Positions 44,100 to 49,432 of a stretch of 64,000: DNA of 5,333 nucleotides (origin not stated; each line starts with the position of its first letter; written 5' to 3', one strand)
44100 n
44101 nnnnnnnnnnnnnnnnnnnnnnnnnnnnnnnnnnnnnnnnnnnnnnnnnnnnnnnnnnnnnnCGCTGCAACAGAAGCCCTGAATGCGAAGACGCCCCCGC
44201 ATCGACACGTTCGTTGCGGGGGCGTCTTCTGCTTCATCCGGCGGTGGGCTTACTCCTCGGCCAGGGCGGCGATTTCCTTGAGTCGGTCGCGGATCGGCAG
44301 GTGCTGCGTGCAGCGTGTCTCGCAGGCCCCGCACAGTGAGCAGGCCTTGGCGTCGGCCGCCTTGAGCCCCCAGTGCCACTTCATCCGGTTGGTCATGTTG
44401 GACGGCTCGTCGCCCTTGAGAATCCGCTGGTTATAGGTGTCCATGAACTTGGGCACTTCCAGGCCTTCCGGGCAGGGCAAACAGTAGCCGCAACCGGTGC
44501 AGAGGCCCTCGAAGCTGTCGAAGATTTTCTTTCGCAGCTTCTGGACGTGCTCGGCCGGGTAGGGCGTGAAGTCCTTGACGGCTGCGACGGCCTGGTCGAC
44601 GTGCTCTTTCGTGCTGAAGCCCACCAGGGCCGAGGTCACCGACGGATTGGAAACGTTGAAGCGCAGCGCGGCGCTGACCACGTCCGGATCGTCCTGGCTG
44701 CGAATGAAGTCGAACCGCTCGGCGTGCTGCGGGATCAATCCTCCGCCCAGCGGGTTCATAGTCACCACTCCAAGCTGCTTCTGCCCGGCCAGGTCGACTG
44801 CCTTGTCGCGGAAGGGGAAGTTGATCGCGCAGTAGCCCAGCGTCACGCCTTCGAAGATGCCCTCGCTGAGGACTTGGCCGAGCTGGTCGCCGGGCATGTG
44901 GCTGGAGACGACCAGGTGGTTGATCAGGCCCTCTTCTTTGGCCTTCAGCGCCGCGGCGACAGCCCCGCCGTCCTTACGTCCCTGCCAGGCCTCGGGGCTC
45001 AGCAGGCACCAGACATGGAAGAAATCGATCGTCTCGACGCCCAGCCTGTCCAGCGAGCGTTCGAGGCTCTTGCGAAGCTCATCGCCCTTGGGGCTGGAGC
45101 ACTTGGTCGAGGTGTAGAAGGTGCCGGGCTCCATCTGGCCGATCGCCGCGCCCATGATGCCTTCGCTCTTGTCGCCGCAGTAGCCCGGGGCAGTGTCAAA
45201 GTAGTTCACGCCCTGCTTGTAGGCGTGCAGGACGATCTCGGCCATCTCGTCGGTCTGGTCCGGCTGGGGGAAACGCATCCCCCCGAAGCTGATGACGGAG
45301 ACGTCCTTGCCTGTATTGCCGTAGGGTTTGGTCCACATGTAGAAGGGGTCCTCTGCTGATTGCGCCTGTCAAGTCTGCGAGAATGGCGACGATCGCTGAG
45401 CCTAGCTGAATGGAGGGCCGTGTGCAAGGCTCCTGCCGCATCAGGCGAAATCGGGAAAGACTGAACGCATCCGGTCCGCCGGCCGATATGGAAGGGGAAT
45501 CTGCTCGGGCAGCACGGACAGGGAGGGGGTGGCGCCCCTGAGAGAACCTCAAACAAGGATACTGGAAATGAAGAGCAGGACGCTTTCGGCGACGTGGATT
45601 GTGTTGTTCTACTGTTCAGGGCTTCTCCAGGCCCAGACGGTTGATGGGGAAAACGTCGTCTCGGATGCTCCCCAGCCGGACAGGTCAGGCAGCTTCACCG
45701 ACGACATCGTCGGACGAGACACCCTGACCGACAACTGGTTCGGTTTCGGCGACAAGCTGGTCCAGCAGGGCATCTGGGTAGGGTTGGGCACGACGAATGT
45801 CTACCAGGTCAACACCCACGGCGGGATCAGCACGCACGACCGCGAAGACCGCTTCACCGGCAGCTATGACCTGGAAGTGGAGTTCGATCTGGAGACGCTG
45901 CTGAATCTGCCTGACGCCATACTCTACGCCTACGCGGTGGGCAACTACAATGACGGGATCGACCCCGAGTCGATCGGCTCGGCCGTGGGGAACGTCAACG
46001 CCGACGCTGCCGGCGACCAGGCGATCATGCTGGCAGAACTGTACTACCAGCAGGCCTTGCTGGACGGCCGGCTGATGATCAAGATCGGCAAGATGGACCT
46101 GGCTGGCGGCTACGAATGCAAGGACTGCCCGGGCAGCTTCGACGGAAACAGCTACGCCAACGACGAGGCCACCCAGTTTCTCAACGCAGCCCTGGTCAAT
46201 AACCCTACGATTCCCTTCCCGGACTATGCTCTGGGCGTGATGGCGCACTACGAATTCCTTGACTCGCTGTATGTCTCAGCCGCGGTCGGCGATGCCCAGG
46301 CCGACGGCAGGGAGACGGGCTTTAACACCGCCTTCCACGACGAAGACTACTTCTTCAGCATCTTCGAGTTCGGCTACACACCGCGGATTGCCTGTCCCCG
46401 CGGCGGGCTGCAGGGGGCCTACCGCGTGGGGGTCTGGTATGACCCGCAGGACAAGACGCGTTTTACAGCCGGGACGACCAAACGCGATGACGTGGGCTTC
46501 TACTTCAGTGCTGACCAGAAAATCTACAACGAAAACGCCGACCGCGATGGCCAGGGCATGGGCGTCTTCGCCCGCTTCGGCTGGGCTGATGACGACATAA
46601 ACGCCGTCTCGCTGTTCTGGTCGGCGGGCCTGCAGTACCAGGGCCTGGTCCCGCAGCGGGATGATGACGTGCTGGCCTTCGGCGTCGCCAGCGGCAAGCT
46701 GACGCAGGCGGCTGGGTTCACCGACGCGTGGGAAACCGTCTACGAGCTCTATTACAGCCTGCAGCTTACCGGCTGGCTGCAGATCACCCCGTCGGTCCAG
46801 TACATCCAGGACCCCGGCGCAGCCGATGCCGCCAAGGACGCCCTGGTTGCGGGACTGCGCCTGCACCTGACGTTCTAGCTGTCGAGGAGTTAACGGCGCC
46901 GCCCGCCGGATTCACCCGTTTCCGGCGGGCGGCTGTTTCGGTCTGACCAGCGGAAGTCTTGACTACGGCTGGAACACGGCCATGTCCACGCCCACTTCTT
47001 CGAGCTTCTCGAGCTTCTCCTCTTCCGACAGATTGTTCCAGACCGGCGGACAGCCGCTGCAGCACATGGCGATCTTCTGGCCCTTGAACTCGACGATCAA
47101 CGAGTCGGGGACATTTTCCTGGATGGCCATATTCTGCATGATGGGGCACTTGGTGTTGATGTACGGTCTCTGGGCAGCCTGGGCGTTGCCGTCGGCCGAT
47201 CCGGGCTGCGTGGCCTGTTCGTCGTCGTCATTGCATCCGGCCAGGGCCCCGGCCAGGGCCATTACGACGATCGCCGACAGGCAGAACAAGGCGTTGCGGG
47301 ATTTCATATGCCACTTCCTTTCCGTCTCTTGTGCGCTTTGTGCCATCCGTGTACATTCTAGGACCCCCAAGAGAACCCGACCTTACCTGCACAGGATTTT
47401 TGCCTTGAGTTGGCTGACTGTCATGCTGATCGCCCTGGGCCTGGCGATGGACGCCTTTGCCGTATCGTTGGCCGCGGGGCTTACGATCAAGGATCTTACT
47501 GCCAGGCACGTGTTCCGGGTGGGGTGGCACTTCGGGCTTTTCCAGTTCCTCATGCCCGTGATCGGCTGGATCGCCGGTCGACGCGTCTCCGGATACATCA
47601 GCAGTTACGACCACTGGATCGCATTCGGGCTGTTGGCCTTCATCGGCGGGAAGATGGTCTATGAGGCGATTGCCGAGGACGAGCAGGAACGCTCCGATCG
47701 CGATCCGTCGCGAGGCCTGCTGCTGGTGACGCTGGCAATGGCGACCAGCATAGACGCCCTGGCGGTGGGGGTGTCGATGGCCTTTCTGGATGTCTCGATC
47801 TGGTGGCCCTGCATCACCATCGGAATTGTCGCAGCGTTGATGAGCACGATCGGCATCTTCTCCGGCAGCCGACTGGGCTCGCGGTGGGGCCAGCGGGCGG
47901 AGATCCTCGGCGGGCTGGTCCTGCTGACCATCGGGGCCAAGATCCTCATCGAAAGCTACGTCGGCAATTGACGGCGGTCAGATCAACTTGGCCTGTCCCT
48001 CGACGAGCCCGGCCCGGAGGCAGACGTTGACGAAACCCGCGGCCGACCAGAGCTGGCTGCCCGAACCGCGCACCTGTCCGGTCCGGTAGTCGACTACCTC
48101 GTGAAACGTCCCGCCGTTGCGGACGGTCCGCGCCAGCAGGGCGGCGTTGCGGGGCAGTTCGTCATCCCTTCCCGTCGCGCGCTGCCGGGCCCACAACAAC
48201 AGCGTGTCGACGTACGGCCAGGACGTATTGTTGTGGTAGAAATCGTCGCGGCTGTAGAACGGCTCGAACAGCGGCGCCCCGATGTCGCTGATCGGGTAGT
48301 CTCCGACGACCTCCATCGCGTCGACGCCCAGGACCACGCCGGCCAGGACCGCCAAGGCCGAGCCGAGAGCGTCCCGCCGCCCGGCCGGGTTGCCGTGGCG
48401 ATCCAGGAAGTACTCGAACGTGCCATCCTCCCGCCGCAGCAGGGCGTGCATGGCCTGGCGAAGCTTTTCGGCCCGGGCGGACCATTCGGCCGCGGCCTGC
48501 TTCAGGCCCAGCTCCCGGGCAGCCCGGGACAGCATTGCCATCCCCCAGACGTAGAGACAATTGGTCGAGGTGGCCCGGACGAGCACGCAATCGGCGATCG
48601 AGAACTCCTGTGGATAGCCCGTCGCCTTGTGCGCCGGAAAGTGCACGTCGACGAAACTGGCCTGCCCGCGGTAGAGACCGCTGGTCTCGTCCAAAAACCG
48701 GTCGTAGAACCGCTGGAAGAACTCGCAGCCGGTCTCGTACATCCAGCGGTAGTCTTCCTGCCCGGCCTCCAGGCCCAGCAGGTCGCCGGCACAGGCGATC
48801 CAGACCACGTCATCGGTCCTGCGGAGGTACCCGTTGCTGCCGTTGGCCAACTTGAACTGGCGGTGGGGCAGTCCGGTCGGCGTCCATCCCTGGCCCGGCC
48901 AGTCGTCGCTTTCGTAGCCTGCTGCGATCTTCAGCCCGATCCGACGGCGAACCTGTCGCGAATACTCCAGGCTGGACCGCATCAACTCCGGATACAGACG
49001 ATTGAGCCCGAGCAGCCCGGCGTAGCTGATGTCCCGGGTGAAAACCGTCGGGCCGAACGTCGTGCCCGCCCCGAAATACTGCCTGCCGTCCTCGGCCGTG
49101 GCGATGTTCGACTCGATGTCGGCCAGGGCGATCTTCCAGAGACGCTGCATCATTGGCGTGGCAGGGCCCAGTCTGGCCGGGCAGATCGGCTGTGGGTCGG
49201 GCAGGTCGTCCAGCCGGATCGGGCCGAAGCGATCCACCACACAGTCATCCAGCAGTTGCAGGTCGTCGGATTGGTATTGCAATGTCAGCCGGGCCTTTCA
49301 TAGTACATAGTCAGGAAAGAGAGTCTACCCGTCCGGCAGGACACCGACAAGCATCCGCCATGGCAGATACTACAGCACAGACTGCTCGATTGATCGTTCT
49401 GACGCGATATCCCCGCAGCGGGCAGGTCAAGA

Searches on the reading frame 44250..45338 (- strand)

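Call 9: search_protein_families(library=ncbifam, proteins=[window:44250-45338:-], max_evalue=0.00001)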
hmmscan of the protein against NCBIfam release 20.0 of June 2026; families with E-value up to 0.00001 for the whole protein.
window:44250-45338:- (362 aa): 2 families
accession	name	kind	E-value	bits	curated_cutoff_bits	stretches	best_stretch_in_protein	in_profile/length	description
NF049922.1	MethglyxlRedYdjG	equivalog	1e-09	37.9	550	1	7-80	7-86/326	NADH-dependent methylglyoxal reductase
TIGR01293.1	Kv_beta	subfamily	9.2e-06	24.9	365.4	0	4-67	4-68/319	voltage-dependent potassium channel subunit beta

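Call 50: search_protein_families(library=pfam, proteins=[window:44250-45338:-], max_evalue=0.5)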
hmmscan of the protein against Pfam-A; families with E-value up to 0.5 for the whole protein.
window:44250-45338:- (362 aa): 11 families
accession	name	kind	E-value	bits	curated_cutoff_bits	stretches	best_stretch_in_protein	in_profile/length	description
PF00248.27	Aldo_ket_red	-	6.9e-21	75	24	1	16-270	2-288/291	Aldo/keto reductase family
PF13534.11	Fer4_17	-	6.9e-07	30.2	22.2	1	280-347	2-60/61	4Fe-4S dicluster domain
PF13183.11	Fer4_8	-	8.4e-07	29.9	27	1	280-346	5-67/68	4Fe-4S dicluster domain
PF13187.11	Fer4_9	-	1.2e-05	25.7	27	1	280-346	2-50/52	4Fe-4S dicluster domain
PF13237.11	Fer4_10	-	0.00056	20.2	25.5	1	328-344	4-21/53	4Fe-4S dicluster domain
PF12797.12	Fer4_2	-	0.026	14.9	24.5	0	279-290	9-21/22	4Fe-4S binding domain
PF00037.32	Fer4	-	0.033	14.4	21.1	0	277-286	5-14/24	4Fe-4S binding domain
PF17179.9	Fer4_22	-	0.07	14.4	27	0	320-346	68-94/95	4Fe-4S dicluster domain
PF12838.12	Fer4_7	-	0.098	13.6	27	1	280-344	2-49/52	4Fe-4S dicluster domain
PF14697.11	Fer4_21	-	0.15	12.7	35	0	266-290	27-52/59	4Fe-4S dicluster domain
PF13746.11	Fer4_18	-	0.49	11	27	0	326-354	54-82/114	4Fe-4S dicluster domain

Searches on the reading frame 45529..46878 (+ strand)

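Call 9: search_protein_families(library=ncbifam, proteins=[window:45529-46878:+], max_evalue=0.00001)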
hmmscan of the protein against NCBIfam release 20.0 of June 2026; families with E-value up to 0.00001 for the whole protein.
window:45529-46878:+ (449 aa): 0 families

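Call 14: search_protein_families(library=pfam, proteins=[window:45529-46878:+], max_evalue=0.0001)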
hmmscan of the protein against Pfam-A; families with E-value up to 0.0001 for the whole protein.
window:45529-46878:+ (449 aa): 1 family
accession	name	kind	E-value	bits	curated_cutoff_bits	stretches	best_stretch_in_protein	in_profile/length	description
PF04966.18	OprB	-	5.6e-56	191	22.9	1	111-449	8-372/372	Carbohydrate-selective porin, OprB family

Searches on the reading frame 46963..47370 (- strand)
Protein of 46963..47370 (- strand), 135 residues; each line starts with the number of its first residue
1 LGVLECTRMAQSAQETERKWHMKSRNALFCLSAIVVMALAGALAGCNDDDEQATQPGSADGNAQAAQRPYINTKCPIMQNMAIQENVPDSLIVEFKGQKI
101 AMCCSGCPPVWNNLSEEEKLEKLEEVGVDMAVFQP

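Call 9: search_protein_families(library=ncbifam, proteins=[window:46963-47370:-], max_evalue=0.00001)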
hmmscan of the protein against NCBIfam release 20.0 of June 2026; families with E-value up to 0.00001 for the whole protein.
window:46963-47370:- (135 aa): 0 families

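Call 50: search_protein_families(library=pfam, proteins=[window:46963-47370:-], max_evalue=0.5)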
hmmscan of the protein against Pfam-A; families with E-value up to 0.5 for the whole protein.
window:46963-47370:- (135 aa): 2 families
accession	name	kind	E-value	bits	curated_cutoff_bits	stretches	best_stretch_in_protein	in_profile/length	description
PF12156.14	ATPase-cat_bd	-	0.0041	18.2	27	1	90-117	14-41/86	Putative metal-binding domain of cation transport ATPase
PF07584.16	BatA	-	0.068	14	25.9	1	8-45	39-76/77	Aerotolerance regulator N-terminal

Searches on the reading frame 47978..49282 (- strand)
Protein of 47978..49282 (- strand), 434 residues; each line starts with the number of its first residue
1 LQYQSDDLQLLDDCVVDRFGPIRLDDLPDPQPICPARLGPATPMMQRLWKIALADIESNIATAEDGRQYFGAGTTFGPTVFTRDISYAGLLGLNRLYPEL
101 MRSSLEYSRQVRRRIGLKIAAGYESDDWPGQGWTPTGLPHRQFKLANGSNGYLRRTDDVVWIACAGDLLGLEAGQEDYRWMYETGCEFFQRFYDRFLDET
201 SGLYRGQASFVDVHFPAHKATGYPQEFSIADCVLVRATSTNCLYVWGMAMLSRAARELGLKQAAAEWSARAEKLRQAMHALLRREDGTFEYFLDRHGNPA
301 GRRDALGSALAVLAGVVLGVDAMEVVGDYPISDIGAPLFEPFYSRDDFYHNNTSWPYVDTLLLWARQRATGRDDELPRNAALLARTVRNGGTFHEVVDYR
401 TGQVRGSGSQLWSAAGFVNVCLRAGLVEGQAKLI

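Call 9: search_protein_families(library=ncbifam, proteins=[window:47978-49282:-], max_evalue=0.00001)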
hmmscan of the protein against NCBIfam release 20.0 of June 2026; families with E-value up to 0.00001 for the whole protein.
window:47978-49282:- (434 aa): 0 families

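Call 14: search_protein_families(library=pfam, proteins=[window:47978-49282:-], max_evalue=0.0001)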
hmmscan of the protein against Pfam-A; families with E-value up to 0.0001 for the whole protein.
window:47978-49282:- (434 aa): 1 family
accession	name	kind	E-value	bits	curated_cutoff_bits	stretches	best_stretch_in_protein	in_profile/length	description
PF22422.2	MGH1-like_GH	-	5.7e-10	39.7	27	1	231-413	166-356/356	Mannosylglycerate hydrolase MGH1-like glycoside hydrolase domain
